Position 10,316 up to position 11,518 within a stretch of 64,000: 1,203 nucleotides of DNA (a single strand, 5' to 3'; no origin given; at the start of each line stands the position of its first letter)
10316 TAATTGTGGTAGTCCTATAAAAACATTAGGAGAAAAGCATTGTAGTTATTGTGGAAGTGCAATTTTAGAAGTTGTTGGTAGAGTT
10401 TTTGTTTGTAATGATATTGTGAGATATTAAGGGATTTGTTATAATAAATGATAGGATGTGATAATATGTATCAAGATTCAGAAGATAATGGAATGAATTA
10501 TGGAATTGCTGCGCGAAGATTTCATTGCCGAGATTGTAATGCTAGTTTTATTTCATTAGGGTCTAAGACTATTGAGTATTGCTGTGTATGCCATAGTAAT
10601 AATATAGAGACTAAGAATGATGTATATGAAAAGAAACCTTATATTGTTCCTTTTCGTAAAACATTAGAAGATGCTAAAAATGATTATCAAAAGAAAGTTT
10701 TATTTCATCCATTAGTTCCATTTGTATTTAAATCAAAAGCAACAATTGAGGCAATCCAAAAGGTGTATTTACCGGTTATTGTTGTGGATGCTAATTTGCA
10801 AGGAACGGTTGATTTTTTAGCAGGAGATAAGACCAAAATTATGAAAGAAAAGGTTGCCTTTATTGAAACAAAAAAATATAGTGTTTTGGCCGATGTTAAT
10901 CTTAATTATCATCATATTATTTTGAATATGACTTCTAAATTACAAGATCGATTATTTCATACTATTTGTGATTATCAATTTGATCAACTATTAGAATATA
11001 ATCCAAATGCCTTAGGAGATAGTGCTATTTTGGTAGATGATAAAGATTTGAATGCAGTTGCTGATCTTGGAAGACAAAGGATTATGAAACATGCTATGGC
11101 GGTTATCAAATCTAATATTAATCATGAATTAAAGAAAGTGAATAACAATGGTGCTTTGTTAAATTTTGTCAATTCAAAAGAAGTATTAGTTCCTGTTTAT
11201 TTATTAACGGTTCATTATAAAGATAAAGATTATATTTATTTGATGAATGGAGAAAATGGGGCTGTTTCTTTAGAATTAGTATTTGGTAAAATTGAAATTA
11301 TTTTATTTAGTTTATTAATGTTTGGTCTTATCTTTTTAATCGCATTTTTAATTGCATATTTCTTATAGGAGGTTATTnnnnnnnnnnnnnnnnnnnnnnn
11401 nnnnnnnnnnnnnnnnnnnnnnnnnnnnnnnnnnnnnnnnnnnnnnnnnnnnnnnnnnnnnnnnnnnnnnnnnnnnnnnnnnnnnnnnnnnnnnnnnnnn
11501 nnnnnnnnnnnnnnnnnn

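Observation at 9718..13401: YdjG/H/I-like membrane-stress module without a PspA gene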

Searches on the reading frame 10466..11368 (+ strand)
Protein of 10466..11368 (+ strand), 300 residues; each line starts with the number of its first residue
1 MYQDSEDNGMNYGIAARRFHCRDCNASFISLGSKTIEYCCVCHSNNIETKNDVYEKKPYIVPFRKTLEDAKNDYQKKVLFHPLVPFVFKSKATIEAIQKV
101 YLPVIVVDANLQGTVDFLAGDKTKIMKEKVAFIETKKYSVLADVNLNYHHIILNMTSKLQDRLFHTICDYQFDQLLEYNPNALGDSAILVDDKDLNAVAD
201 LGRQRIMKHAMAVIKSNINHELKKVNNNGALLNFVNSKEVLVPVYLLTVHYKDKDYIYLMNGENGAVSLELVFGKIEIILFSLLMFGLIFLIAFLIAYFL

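Call 3: search_protein_families(library=pfam, proteins=[window:10466-11368:+], max_evalue=0.1)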
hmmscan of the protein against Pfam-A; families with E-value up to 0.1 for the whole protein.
window:10466-11368:+ (300 aa): 1 family
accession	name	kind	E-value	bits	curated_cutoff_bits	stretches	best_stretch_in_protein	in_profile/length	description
PF09939.14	DUF2171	-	0.068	13.9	25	0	102-130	5-33/64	Uncharacterized protein conserved in bacteria (DUF2171)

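Call 4: search_protein_families(library=ncbifam, proteins=[window:10466-11368:+], max_evalue=0.1)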
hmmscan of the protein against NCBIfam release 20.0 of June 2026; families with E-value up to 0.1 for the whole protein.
window:10466-11368:+ (300 aa): 0 families

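Call 17: find_homologous_proteins(query=window:10466-11368:+, max_evalue=0.001)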
Query window:10466-11368:+ (300 aa): 18 proteins with E <= 0.001 among 784 candidates.
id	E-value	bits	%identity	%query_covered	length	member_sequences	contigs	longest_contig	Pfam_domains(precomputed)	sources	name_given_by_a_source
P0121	3.0e-195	665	100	100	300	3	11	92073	-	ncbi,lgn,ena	-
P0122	9.7e-140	483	71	100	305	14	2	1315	-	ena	-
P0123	8.7e-135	466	65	100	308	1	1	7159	-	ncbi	-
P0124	9.3e-82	292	43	100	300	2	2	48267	-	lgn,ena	-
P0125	3.5e-64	235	42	94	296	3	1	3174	-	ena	-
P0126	8.2e-63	230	37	95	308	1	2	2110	-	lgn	-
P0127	3.6e-61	225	39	94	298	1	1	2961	-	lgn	-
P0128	2.8e-56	209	35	89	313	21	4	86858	-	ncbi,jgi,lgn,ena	-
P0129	3.9e-56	208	36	89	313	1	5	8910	-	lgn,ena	-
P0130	3.9e-56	208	36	89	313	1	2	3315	-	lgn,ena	-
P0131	1.4e-55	207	40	99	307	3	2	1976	-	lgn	-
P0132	7.9e-55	204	38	98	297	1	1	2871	-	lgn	-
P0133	4.7e-54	202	35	95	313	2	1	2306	-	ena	-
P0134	2.9e-53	199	37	100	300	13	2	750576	-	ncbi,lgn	-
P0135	8.9e-50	188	35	89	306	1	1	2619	-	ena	-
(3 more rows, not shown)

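Call 50: predict_structure(alignment_id=A1)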
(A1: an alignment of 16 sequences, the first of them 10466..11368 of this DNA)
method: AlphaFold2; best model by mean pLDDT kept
length: 300 residues; sequences in the alignment: 16
mean_pLDDT: 84.8   pTM: 0.76
mean pLDDT of the five models: 84.8, 84.0, 83.9, 83.8, 83.1
residues with pLDDT >= 90: 143; 70-90: 129; 50-70: 15; < 50: 13
segments of 3 or more residues with pLDDT < 50: 1-13
pLDDT, mean of each block of 10 residues (from residue 1): 35 63 89 75 88 75 93 90 84 92 93 94 79 84 92 90 82 81 82 90 91 90 91 92 93 90 91 72 90 94
secondary structure, 60 per line:
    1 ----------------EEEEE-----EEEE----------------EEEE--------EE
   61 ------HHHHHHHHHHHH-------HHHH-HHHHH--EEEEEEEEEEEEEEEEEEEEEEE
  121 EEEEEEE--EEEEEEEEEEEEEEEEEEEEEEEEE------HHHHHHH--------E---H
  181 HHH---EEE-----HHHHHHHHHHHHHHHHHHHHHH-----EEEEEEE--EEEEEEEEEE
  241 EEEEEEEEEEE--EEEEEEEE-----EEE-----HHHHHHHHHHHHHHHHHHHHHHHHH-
elements in order: E17-21 E27-30 E47-50 H67-78 H86-89 H91-95 E98-127 E130-154 H161-167 H180-183 E187-189 H195-216 E222-228 E231-251 E254-261 E267-269 H275-299
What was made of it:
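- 10466..11368 (+): g2, 300 aa. YdjG homolog with a single N-terminal zinc ribbon, a beta-rich cytoplasmic domain with the conserved ...LVPVY...MNGENG motif, and a C-terminal TM tail anchor. The AF2 model has pLDDT 84.8 (call 50).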

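Call 66: fold_search(model_id=the predicted structure, library=pdb)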
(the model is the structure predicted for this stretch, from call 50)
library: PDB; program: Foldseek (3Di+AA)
matches with E <= 10: 257; with E <= 0.001: 0
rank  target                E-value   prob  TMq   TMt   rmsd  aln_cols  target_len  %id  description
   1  8jc7_A                3.4e-02  0.12  0.12  0.09  22.5       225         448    8  Cryo-EM structure of Vibrio campbellii alpha-hemolysin (released 2023-09-27)
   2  9rt2_N1               1.0e-01  0.08  0.11  0.12  25.7       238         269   11  NetF - ANTXR2 structure (C4) (released 2026-02-18)
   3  9rsu_A                1.1e-01  0.08  0.13  0.13  25.2       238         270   10  NetF pore structure (released 2026-02-18)
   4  6rhv_G                1.2e-01  0.06  0.12  0.13  25.9       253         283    6  Crystal structure of mouse CD11b I-domain (CD11b-I) in complex with Staphylococcus aureus octameric bi-component leuko (released 2019-12-18)
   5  9lh7_A                1.5e-01  0.06  0.13  0.08  24.8       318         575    9  Pore-like heptameric T201A Vibrio cholerae cytolysin mutant (released 2025-10-01)
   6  5cl2_B                1.7e-01  0.07  0.10  0.11  24.4       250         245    7  Crystal structure of Spo0M, sporulation control protein, from Bacillus subtilis. (released 2015-12-16)
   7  8z5n_1                1.8e-01  0.06  0.08  0.11  21.8       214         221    7  Cryo-EM structure of the LPHT ring (released 2025-10-22)
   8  3o44_A                3.0e-01  0.07  0.13  0.09  21.9       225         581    7  Crystal Structure of the Vibrio cholerae Cytolysin (HlyA) Heptameric Pore (released 2011-04-20)
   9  7yl9_H                3.0e-01  0.04  0.09  0.06  19.4       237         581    5  Cryo-EM structure of complete transmembrane channel E289A mutant Vibrio cholerae Cytolysin (released 2022-08-31)
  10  5cl2_A                3.1e-01  0.04  0.08  0.10  23.9       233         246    8  Crystal structure of Spo0M, sporulation control protein, from Bacillus subtilis. (released 2015-12-16)
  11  8c27_B                3.3e-01  0.14  0.10  0.21  14.6       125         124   10  Domain 3 of Group B Streptococcus pilus protein as scaffold for the display of foreign epitopes (released 2024-01-10)
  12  8rj8_F                3.3e-01  0.03  0.12  0.12  21.8       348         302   10  CytK nanopore mutant (released 2025-01-01)
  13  5ec5_M                3.3e-01  0.02  0.07  0.07  22.7       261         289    7  Crystal structure of lysenin pore (released 2016-05-18)
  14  4h56_A                3.5e-01  0.03  0.12  0.13  20.6       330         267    7  Crystal structure of the Clostridium perfringens NetB toxin in the membrane inserted form (released 2012-12-26)
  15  8rj8_G                3.9e-01  0.02  0.11  0.11  22.2       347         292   10  CytK nanopore mutant (released 2025-01-01)
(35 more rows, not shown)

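Call 70: search_protein_families(library=padloc, proteins=[window:10466-11368:+], max_evalue=0.01)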
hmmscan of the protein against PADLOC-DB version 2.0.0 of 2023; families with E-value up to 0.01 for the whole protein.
window:10466-11368:+ (300 aa): 0 families

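Call 71: search_protein_families(library=phrogs, proteins=[window:10466-11368:+], max_evalue=0.01)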
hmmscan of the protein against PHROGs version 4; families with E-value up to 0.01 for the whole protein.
window:10466-11368:+ (300 aa): 0 families
